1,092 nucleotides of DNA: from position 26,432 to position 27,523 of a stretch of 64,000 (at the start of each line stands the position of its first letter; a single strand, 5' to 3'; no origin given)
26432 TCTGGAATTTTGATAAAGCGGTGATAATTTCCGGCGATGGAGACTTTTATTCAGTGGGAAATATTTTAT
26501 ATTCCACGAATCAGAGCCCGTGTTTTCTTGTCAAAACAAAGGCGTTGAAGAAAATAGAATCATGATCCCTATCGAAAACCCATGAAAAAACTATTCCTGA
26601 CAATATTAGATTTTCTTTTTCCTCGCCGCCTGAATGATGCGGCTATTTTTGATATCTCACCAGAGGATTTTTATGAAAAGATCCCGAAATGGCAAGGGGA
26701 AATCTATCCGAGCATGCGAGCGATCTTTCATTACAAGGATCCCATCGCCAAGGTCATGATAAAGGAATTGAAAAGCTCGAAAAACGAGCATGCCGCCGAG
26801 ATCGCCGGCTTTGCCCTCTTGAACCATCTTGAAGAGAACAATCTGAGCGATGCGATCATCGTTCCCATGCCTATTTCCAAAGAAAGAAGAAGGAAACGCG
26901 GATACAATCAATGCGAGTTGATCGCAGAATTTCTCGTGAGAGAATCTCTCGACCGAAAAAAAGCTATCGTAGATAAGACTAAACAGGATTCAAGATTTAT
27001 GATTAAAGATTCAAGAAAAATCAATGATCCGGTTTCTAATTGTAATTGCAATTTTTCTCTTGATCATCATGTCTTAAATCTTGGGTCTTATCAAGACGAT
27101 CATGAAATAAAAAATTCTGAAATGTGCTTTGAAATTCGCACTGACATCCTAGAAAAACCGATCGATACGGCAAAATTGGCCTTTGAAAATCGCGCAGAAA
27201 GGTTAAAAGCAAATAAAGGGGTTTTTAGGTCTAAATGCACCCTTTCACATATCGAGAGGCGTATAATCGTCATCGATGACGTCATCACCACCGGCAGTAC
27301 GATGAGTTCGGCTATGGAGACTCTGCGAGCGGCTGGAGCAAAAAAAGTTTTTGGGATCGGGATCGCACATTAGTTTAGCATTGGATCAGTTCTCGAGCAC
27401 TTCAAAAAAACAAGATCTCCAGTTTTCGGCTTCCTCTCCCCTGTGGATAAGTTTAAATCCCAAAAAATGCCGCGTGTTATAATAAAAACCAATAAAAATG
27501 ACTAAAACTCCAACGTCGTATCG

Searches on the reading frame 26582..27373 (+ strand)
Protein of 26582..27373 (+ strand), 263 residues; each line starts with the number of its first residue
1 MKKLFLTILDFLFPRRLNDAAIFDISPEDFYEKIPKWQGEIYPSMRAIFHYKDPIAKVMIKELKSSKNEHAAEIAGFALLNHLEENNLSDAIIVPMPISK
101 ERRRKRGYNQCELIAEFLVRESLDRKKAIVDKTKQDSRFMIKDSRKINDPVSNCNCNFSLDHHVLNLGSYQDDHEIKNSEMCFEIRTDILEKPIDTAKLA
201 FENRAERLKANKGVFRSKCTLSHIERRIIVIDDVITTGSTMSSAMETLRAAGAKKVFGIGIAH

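Call 21: search_protein_families(library=pfam, proteins=[window:26582-27373:+], max_evalue=0.001)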
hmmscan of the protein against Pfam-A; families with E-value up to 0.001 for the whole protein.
window:26582-27373:+ (263 aa): 1 family
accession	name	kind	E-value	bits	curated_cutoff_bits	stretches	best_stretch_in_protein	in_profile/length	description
PF00156.33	Pribosyltran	-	3e-06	27.1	26.3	1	225-256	87-118/158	Phosphoribosyl transferase domain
